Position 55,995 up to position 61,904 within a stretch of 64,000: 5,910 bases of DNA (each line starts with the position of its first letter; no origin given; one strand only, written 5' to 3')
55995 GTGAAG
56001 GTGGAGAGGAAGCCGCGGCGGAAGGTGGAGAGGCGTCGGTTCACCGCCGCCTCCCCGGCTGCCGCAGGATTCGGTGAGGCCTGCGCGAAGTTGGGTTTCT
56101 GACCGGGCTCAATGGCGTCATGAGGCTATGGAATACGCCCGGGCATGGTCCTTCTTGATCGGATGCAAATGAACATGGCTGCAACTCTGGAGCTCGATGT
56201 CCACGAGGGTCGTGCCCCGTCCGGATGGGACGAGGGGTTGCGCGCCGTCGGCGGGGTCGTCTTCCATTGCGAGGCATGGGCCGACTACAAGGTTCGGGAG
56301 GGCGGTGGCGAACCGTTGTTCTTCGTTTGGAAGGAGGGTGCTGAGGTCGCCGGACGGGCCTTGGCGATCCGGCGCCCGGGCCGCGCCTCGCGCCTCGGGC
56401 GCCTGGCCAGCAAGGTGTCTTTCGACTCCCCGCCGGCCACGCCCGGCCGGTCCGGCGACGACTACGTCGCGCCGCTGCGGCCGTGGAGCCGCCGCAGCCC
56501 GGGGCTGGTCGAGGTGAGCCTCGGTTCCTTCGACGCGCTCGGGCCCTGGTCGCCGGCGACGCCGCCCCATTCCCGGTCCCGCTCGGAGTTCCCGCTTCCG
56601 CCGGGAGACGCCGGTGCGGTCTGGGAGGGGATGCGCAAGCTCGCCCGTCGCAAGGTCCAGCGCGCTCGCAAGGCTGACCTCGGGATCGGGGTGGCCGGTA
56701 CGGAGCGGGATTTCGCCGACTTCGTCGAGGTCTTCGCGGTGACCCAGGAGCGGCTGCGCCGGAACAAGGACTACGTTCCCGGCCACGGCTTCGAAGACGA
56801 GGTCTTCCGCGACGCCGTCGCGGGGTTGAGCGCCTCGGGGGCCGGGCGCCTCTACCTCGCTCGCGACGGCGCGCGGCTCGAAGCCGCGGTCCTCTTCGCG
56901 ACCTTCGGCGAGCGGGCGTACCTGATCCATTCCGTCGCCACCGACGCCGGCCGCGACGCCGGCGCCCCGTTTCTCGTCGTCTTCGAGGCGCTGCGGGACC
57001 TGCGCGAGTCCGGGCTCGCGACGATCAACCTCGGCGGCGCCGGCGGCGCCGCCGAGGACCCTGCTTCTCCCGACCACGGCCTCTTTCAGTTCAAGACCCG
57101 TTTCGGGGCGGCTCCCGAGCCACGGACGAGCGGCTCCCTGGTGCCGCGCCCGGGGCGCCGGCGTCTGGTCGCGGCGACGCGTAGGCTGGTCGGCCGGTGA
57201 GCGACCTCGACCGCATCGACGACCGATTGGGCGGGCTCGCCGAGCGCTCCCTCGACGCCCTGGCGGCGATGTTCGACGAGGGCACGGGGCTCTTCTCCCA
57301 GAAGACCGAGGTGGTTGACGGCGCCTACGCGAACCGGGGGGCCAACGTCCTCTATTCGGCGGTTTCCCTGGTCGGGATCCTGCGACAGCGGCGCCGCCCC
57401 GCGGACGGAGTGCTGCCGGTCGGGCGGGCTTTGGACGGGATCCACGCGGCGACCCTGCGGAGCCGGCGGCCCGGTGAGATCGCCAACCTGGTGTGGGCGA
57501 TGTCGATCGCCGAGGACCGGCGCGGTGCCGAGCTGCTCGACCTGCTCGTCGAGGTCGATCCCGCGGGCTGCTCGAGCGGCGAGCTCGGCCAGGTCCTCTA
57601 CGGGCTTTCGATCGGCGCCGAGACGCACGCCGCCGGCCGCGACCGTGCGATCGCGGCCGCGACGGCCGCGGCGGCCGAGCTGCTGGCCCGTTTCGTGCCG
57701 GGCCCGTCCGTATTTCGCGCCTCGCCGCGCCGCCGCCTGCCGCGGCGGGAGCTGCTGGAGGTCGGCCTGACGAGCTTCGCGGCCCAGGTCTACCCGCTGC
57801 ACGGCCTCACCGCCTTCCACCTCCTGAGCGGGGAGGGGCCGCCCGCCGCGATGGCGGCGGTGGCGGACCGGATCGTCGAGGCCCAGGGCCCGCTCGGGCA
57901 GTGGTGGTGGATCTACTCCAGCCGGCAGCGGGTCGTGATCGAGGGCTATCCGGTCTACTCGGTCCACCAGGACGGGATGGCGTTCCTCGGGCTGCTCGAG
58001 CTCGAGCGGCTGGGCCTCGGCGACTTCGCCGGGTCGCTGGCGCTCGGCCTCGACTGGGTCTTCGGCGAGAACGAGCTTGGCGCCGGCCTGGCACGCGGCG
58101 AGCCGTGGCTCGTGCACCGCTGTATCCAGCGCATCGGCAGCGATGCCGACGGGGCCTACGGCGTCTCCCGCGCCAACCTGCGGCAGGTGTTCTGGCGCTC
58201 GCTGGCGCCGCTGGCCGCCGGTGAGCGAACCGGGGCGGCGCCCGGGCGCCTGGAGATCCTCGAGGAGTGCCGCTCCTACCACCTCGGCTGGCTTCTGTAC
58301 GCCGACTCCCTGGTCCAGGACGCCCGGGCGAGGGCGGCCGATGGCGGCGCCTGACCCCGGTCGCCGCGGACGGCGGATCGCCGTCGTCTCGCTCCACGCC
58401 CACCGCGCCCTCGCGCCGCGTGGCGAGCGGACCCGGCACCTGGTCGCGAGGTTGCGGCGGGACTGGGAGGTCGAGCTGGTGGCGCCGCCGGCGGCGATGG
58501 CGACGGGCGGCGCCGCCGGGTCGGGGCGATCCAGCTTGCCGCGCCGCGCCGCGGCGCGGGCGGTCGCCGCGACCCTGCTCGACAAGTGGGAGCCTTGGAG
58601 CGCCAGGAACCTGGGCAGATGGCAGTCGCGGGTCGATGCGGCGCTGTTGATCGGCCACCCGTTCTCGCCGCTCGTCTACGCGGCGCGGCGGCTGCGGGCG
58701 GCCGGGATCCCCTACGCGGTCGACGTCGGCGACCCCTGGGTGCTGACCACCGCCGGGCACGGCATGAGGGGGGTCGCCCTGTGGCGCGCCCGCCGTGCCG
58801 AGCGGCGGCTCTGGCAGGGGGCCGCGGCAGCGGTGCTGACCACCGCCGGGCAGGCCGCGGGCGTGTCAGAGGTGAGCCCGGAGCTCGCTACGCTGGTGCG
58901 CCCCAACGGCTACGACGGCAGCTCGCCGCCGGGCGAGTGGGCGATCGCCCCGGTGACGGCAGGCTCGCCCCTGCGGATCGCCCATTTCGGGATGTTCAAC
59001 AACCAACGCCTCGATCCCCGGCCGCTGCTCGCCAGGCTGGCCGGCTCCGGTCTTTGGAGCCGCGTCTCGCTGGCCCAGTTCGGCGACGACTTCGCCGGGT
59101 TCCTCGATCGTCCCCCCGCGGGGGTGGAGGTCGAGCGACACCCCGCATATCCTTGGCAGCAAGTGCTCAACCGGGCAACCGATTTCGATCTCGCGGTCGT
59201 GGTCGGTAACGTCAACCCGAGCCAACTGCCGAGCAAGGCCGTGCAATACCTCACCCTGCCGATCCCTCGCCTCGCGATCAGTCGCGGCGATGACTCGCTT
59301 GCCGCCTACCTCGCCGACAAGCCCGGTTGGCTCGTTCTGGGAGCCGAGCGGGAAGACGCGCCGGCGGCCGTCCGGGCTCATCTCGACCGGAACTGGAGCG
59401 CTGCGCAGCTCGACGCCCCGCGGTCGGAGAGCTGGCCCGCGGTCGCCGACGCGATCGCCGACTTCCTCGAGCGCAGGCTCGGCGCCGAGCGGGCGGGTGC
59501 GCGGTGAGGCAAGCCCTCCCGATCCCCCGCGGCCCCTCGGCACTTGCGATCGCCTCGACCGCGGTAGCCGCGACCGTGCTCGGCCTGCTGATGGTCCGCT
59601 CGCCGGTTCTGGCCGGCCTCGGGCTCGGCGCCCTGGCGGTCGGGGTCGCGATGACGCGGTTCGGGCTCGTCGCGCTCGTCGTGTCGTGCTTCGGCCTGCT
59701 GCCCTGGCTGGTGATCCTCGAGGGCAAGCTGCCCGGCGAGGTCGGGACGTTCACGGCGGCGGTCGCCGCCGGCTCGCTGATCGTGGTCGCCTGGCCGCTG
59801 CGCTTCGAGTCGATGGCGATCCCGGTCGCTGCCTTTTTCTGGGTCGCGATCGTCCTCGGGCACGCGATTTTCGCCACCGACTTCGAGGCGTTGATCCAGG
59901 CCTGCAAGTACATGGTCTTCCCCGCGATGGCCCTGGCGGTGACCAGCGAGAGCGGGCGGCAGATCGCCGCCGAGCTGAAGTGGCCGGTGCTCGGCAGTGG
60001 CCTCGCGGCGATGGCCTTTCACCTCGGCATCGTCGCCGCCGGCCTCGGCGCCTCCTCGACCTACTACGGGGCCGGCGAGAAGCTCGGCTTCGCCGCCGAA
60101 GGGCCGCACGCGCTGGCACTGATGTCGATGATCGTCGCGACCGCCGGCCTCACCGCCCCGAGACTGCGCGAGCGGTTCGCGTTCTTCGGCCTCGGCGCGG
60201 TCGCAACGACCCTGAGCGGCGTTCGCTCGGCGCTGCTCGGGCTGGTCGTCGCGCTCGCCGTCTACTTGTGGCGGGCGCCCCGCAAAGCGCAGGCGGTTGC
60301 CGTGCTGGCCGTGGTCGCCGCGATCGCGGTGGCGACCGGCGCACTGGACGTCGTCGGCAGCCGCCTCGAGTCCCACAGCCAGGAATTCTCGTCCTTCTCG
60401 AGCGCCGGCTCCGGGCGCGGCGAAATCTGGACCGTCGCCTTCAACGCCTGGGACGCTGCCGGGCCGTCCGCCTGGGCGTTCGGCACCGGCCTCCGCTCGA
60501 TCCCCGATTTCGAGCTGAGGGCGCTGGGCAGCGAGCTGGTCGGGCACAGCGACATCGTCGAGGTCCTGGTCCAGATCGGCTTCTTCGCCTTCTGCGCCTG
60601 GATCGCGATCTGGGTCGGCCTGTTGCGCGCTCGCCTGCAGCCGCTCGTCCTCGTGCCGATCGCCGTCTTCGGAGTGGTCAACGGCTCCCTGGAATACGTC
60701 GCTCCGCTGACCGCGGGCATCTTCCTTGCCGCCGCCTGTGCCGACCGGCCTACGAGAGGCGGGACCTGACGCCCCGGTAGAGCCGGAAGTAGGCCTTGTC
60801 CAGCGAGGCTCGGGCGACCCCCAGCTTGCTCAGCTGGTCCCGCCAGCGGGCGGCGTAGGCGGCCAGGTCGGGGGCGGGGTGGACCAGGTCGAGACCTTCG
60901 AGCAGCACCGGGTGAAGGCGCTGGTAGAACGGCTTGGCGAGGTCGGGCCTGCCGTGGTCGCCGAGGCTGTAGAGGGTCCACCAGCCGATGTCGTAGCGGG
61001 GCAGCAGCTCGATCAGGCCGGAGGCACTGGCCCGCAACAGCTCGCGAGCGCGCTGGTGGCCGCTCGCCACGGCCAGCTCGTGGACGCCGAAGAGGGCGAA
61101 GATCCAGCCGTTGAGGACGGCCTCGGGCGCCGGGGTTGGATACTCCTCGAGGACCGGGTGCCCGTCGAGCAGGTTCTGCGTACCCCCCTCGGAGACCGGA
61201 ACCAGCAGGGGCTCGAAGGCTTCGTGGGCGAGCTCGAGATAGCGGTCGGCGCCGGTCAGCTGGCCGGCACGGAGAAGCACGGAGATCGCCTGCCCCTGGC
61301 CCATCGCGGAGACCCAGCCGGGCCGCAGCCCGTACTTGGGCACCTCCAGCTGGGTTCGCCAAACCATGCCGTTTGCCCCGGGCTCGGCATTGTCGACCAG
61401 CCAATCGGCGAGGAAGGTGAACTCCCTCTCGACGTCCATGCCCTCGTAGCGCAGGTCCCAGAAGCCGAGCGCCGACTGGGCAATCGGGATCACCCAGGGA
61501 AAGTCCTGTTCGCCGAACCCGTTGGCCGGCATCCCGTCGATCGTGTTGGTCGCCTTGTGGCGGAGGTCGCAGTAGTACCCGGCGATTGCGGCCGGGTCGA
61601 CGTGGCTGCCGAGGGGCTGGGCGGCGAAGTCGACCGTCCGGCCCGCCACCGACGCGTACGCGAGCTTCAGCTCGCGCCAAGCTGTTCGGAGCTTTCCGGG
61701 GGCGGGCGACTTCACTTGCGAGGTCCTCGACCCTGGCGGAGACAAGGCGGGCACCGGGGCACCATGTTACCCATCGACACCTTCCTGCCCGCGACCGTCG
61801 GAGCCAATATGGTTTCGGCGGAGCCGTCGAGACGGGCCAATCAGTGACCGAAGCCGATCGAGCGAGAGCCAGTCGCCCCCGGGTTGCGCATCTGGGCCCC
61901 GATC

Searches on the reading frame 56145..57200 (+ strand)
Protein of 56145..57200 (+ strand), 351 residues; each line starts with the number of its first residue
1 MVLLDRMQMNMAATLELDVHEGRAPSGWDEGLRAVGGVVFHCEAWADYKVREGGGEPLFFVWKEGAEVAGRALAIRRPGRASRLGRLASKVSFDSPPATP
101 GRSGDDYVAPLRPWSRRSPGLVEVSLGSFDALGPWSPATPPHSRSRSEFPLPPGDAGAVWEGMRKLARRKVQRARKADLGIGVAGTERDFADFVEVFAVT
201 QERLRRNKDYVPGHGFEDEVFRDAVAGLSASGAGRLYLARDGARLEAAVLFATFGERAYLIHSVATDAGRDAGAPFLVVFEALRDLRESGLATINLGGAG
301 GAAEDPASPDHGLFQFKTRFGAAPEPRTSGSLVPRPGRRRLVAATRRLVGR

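Call 91: search_protein_families(library=pfam, proteins=[window:56145-57200:+], max_evalue=0.0001)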
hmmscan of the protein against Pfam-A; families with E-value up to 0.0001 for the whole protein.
window:56145-57200:+ (351 aa): 2 families
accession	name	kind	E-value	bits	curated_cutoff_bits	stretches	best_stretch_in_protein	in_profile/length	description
PF13480.13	Acetyltransf_6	-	1.4e-13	51.7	22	1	164-299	4-137/143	Acetyltransferase (GNAT) domain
PF02388.22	FemAB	-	5.6e-06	25.9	24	0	247-322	309-380/406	FemAB family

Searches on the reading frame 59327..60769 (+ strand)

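Call 65: search_protein_families(library=pfam, proteins=[window:59327-60769:+], max_evalue=0.0001)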
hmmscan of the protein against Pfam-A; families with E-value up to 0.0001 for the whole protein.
window:59327-60769:+ (480 aa): 1 family
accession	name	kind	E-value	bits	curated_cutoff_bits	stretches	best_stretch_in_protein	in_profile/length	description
PF04932.20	Wzy_C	-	1.5e-11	44.8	31.7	1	286-426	2-149/149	O-Antigen ligase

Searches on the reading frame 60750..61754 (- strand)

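Call 91: search_protein_families(library=pfam, proteins=[window:60750-61754:-], max_evalue=0.0001)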
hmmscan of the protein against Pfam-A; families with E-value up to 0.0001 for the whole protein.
window:60750-61754:- (334 aa): 1 family
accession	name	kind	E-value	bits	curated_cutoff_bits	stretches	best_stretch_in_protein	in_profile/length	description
PF06662.19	C5-epim_C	-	1.7e-39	135.7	23.3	1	131-305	6-187/188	D-glucuronyl C5-epimerase C-terminus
